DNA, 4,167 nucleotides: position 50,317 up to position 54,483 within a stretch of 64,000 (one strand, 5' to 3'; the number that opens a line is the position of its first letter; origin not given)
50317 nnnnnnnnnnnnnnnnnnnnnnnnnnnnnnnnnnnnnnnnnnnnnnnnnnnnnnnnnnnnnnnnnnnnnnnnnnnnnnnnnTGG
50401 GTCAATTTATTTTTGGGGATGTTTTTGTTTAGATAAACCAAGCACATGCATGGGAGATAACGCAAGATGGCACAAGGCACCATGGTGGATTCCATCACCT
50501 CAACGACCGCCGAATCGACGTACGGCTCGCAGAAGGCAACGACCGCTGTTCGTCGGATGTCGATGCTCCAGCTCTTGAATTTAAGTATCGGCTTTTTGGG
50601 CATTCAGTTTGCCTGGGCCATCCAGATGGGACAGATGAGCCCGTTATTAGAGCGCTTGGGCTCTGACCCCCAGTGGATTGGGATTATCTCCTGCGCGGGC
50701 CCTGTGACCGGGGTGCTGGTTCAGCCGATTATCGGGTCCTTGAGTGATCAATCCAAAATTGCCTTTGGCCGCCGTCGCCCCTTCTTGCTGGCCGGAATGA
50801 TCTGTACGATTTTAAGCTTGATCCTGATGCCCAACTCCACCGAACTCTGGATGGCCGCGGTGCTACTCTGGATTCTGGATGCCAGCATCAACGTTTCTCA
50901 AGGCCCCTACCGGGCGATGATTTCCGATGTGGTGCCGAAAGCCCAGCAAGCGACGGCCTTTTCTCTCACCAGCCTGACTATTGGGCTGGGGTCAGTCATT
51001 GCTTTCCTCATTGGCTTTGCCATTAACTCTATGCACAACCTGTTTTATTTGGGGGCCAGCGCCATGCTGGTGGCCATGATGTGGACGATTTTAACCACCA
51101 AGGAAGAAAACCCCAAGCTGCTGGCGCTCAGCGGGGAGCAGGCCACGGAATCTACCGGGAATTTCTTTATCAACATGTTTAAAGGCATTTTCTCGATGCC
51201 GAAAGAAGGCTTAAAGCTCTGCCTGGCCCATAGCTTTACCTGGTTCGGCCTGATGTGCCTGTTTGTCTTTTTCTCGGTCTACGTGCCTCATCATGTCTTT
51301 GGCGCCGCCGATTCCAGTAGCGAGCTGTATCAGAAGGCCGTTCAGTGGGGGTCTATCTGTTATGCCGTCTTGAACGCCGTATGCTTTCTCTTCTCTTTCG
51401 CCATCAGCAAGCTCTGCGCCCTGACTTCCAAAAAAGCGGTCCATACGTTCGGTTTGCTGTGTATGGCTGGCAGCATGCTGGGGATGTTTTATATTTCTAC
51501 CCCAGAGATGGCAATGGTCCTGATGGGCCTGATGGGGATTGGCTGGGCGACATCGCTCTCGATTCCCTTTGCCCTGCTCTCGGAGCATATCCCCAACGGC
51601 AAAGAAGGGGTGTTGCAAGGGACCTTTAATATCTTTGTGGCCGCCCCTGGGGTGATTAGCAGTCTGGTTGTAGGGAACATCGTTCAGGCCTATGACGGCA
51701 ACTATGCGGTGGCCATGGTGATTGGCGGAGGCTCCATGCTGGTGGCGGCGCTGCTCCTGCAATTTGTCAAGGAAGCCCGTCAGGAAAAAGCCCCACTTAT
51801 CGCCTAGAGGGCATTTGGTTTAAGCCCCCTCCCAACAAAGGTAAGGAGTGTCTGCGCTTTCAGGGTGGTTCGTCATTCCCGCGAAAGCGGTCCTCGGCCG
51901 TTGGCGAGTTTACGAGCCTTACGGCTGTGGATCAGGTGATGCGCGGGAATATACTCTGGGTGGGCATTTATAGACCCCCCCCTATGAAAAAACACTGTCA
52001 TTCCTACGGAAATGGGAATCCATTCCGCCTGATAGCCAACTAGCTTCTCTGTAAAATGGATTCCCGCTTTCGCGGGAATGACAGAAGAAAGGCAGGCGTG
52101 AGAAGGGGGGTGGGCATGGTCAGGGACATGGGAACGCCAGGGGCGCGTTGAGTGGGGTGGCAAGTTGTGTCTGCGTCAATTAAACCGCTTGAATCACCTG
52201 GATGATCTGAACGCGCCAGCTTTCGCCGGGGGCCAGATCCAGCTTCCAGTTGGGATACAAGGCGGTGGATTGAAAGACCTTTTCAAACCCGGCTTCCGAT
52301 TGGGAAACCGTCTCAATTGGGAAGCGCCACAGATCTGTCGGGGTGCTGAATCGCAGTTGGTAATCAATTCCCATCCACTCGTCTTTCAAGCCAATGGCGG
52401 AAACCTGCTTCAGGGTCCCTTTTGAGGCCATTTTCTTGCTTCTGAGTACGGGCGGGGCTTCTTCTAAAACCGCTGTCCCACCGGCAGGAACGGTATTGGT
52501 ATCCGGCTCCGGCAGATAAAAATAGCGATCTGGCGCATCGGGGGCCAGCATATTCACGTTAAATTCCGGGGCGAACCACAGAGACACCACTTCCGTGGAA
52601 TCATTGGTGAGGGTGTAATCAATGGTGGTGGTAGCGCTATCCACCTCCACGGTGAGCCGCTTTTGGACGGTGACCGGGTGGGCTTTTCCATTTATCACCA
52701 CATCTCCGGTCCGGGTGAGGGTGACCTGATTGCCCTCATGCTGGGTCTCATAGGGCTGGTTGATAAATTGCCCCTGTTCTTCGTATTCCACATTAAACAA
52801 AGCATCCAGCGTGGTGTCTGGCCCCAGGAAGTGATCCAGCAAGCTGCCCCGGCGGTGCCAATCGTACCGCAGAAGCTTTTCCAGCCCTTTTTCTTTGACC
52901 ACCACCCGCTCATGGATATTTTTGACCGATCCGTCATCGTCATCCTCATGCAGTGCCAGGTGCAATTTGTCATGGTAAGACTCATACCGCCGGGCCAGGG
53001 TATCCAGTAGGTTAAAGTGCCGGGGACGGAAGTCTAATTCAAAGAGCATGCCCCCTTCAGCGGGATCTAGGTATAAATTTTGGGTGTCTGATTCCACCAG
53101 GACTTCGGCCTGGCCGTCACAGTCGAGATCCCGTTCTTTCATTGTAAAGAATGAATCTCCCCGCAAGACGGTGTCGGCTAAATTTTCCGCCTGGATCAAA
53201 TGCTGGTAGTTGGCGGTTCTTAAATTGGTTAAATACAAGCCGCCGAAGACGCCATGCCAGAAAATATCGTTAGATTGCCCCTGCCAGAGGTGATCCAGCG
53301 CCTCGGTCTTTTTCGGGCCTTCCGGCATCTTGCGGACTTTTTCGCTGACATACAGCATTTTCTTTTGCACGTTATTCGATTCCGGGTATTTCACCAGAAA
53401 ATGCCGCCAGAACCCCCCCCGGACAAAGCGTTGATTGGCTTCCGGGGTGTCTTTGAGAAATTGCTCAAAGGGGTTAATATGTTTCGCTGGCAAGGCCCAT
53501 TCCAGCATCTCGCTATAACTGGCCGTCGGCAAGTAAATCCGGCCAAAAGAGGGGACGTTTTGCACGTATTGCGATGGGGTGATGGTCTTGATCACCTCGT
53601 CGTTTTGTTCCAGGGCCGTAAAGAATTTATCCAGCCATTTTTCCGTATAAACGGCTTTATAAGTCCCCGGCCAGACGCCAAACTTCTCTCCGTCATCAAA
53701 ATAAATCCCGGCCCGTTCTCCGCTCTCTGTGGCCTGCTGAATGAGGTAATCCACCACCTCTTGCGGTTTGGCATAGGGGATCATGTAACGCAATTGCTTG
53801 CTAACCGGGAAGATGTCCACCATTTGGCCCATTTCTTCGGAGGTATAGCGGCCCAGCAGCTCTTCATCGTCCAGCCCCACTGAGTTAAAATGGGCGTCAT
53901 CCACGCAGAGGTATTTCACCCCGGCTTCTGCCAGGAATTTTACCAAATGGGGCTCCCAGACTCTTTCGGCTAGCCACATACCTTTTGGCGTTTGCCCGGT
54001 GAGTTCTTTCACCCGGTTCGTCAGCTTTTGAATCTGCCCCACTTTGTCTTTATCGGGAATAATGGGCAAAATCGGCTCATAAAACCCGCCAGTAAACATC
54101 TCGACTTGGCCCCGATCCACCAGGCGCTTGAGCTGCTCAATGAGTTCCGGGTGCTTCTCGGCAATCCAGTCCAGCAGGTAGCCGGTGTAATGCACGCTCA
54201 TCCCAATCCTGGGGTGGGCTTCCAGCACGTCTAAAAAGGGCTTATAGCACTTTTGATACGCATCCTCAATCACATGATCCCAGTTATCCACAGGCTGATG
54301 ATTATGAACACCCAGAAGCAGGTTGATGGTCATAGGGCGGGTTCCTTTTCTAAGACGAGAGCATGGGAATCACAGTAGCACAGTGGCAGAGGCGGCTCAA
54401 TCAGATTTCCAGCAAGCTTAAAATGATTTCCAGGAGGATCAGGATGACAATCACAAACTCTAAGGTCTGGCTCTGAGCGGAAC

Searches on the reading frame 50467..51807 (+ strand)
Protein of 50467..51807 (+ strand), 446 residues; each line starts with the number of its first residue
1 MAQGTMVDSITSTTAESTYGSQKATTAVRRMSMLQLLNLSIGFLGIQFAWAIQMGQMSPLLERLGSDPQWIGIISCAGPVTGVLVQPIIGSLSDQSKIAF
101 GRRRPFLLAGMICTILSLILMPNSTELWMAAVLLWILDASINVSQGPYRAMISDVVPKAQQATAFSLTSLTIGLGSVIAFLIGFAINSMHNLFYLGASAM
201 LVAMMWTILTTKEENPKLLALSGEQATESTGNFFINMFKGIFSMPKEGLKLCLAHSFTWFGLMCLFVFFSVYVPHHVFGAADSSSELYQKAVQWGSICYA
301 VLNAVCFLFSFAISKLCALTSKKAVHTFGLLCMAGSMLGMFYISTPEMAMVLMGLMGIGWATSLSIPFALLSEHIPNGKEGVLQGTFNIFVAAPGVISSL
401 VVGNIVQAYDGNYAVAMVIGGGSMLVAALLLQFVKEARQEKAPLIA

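Call 76: search_protein_families(library=pfam, proteins=[window:50467-51807:+], max_evalue=0.00001)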
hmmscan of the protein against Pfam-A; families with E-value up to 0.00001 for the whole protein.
window:50467-51807:+ (446 aa): 3 families
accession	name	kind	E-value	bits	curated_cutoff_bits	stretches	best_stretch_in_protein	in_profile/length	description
PF07690.21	MFS_1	-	6.1e-32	111.3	33.4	2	39-398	1-346/347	Major Facilitator Superfamily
PF13347.12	MFS_2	-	7.6e-16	58.1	27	1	63-409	27-384/427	MFS/sugar transport protein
PF12832.13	MFS_1_like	-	2e-07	30.8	25.2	1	57-410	22-366/373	MFS_1 like family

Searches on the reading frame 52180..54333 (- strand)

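Call 76: search_protein_families(library=pfam, proteins=[window:52180-54333:-], max_evalue=0.00001)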
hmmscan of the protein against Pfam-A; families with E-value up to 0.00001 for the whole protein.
window:52180-54333:- (717 aa): 4 families
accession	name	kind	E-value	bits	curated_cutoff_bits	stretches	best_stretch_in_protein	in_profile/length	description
PF09095.17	AmyA-gluTrfs_C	-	1.2e-82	278.2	22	2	402-608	1-202/284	Alpha-amylase/4-alpha-glucanotransferase, C-terminal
PF03065.20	Glyco_hydro_57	-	3.1e-52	178.1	21.2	1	20-269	21-291/291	Glycosyl hydrolase family 57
PF09094.16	AmyA-A_glucT_m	-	1.3e-29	102.9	27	1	307-385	1-79/80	Alpha-amylase/4-alpha-glucanotransferase, middle domain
PF01074.27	Glyco_hydro_38N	-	5.3e-06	26.5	25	0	30-262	29-257/270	Glycosyl hydrolases family 38 N-terminal domain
